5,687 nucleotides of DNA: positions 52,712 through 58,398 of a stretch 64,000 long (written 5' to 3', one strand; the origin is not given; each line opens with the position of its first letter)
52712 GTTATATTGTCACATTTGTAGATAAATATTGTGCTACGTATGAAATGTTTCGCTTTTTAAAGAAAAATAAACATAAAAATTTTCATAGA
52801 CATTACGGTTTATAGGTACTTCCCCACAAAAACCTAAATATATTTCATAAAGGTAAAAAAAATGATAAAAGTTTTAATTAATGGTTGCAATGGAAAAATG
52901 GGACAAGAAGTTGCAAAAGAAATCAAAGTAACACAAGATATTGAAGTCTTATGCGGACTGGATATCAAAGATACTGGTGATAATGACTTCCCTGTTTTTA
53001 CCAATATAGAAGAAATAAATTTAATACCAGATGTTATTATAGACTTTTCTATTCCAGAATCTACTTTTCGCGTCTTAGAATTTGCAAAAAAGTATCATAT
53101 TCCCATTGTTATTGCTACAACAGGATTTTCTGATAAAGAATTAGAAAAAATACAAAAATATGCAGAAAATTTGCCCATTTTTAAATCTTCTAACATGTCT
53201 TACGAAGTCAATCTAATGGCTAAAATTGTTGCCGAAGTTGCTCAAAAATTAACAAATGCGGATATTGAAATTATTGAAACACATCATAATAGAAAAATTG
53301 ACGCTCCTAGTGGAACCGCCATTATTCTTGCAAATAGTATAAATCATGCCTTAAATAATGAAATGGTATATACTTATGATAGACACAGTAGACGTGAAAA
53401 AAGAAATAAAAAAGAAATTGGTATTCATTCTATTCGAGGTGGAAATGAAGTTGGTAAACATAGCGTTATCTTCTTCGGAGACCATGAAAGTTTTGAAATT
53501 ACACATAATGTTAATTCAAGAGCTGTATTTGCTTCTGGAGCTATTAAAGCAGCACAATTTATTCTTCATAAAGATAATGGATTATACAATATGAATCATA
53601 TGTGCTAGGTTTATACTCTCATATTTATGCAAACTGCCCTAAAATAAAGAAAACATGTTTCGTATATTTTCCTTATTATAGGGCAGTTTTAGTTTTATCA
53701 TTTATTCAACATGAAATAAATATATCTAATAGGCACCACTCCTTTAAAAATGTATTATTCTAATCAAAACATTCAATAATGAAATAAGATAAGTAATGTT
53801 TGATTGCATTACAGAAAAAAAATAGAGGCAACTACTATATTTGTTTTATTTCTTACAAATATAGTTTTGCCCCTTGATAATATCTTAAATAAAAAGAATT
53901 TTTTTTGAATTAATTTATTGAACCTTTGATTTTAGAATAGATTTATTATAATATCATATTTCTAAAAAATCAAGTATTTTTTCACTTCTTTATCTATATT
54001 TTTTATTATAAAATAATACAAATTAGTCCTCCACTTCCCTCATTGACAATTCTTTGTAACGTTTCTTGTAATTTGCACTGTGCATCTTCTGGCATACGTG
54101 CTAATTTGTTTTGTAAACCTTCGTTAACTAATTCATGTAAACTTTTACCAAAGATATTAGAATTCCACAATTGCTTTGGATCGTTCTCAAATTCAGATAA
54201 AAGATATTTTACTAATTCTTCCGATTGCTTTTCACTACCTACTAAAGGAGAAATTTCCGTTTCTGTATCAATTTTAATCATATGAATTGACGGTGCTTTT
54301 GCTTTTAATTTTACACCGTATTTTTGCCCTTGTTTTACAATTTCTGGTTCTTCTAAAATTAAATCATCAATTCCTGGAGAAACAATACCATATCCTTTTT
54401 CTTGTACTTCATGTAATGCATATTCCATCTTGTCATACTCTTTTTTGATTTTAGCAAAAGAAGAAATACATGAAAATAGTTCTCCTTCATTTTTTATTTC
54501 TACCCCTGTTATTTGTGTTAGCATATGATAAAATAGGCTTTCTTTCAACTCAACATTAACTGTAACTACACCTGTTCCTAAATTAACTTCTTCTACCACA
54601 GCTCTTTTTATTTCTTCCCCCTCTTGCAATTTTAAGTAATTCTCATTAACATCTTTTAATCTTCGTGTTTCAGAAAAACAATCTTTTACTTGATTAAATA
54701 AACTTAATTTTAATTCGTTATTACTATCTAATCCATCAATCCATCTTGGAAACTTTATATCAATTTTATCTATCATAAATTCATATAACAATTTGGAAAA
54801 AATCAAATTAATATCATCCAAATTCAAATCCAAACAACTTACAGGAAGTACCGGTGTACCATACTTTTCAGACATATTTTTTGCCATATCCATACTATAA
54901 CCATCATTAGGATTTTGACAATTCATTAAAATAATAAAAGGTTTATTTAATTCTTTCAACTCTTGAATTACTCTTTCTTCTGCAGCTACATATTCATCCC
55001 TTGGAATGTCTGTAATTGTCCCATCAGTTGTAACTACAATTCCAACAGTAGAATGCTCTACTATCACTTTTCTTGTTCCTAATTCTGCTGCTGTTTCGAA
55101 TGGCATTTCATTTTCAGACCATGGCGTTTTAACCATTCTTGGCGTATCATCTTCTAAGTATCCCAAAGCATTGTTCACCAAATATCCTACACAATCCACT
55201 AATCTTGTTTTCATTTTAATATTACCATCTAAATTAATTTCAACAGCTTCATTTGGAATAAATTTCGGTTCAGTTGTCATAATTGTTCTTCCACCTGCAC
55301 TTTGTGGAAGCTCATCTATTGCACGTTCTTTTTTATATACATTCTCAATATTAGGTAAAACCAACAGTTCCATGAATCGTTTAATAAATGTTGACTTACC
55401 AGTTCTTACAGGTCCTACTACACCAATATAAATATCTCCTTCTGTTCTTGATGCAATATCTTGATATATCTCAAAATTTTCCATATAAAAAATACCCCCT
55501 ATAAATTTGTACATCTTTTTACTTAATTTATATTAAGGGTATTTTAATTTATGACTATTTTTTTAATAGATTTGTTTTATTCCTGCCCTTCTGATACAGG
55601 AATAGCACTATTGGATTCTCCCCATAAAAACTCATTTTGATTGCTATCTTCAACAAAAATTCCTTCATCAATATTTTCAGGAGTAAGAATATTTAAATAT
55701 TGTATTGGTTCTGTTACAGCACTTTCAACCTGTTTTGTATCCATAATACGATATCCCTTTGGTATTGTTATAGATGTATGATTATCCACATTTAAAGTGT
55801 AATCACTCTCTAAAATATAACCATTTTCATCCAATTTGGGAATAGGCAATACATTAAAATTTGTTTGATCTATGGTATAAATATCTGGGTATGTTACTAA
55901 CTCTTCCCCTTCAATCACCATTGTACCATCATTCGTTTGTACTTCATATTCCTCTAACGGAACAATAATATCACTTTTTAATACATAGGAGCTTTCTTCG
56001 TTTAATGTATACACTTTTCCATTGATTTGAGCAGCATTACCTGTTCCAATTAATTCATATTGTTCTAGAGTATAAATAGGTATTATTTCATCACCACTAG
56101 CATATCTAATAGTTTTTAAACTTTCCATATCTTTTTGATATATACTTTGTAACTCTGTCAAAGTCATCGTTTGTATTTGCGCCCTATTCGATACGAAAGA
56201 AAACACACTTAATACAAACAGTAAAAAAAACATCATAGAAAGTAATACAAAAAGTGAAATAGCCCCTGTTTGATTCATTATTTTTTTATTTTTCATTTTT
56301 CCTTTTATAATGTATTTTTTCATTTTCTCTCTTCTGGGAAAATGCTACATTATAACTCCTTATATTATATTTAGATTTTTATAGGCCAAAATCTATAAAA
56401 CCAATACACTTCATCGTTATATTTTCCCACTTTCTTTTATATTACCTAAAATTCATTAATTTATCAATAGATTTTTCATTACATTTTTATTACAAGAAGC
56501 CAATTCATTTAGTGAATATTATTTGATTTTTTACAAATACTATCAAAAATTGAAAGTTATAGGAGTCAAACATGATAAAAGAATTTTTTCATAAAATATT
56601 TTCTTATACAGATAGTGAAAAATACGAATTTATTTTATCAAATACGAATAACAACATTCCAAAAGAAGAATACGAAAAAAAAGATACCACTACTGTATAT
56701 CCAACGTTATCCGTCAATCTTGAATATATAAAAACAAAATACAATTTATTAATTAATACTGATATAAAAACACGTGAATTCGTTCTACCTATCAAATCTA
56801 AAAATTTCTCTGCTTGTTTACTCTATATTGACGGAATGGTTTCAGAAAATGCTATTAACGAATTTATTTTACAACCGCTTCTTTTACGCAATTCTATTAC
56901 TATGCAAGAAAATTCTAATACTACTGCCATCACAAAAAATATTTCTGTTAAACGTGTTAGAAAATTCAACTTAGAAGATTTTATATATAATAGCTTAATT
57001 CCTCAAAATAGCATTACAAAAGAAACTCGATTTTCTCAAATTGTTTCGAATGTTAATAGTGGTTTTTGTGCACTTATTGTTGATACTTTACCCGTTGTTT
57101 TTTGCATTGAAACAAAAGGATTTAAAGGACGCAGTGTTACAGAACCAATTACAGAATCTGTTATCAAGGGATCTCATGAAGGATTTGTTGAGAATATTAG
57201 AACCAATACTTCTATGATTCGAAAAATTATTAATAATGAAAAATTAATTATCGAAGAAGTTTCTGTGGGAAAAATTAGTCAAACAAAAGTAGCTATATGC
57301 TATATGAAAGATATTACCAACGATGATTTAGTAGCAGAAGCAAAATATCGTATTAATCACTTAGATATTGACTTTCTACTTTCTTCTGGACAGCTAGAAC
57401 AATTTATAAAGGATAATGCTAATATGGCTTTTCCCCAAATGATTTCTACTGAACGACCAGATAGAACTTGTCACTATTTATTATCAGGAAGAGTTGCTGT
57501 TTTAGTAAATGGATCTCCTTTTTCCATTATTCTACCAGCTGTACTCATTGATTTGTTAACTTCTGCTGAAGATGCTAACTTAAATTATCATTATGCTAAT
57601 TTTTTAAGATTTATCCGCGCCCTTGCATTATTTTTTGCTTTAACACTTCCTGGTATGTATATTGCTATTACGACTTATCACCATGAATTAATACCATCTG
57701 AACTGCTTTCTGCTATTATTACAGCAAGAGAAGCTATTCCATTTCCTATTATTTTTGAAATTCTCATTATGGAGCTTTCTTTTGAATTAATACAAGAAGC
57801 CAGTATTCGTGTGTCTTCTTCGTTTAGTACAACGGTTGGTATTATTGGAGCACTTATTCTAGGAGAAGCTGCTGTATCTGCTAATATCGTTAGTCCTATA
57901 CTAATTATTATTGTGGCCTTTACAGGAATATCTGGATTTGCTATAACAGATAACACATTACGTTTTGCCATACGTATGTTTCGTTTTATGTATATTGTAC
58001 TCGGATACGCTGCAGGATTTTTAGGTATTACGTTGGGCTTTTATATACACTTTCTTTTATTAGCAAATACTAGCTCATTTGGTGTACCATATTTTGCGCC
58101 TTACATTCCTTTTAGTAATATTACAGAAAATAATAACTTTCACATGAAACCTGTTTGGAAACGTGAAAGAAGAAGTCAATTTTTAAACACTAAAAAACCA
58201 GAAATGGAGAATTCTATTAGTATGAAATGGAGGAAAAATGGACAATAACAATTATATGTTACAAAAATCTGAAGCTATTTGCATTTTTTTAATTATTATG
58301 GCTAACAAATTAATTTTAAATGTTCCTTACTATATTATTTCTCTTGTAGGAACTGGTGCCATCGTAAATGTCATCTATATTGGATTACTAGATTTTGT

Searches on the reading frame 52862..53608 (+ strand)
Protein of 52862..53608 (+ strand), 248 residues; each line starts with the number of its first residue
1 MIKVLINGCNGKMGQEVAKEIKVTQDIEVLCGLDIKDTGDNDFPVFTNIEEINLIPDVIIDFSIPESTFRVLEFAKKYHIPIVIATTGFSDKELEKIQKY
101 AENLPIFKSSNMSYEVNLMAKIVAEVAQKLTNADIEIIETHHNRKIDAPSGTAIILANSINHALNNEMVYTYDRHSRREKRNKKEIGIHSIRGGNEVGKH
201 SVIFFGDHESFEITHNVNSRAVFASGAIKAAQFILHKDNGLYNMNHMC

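Call 76: search_protein_families(library=pfam, proteins=[window:52862-53608:+], max_evalue=0.00001)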
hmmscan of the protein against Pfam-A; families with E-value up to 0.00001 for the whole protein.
window:52862-53608:+ (248 aa): 2 families
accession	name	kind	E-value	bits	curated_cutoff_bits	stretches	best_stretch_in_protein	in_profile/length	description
PF05173.19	DapB_C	-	8.8e-43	145.7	27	1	116-247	2-120/121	Dihydrodipicolinate reductase, C-terminus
PF01113.26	DapB_N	-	1e-28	100.3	25.6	1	2-112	1-124/124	Dihydrodipicolinate reductase, N-terminus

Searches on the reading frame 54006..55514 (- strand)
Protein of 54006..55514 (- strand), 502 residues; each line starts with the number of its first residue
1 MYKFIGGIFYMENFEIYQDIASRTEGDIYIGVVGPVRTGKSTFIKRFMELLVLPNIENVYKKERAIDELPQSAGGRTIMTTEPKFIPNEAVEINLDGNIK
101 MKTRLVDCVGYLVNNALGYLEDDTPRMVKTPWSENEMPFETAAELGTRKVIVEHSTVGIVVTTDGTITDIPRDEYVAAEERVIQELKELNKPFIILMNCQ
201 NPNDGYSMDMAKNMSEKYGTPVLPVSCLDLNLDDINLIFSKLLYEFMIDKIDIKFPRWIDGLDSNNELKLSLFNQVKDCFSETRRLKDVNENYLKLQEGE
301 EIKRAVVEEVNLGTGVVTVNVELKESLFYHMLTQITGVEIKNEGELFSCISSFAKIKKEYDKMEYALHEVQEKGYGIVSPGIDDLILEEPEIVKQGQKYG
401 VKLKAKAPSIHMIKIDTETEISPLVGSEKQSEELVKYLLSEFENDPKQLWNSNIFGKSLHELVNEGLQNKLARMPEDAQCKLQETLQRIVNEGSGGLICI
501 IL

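Call 76: search_protein_families(library=pfam, proteins=[window:54006-55514:-], max_evalue=0.00001)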
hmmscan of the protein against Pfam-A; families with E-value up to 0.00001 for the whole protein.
window:54006-55514:- (502 aa): 3 families
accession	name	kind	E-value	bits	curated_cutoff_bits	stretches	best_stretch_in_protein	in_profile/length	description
PF09547.16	SpoIVA_ATPase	-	5.4e-117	389.7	26.6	1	11-246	1-236/237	Stage IV sporulation protein A, ATPase domain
PF20438.3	SpoIVA_middle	-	3.3e-66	223.2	25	1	248-426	1-179/179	Stage IV sporulation protein A, middle domain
PF20439.3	SpoIVA_C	-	8.2e-38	128.8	25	1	427-502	1-76/76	Sporulation stage IV protein A, C-terminal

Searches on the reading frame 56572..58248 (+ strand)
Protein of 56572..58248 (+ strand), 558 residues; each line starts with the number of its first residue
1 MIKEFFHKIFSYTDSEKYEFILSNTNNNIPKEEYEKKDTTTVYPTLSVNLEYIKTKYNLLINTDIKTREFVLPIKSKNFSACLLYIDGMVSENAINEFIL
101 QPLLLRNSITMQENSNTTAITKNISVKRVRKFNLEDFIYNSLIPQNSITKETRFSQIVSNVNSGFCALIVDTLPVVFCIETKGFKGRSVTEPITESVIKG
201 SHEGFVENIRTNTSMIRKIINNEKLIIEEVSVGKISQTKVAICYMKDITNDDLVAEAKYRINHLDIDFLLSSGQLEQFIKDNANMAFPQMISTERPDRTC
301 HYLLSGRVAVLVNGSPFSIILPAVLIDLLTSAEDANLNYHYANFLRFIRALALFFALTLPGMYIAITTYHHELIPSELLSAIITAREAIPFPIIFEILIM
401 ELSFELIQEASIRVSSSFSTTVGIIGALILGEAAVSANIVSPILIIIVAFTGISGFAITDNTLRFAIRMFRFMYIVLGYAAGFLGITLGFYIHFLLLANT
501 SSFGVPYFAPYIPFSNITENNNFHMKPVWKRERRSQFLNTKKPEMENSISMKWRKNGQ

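Call 76: search_protein_families(library=pfam, proteins=[window:56572-58248:+], max_evalue=0.00001)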
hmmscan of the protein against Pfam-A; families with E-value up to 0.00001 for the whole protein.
window:56572-58248:+ (558 aa): 1 family
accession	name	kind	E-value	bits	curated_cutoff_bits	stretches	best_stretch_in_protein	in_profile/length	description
PF03323.18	GerA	-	4.9e-157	523.6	27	1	52-536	2-465/466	Bacillus/Clostridium GerA spore germination protein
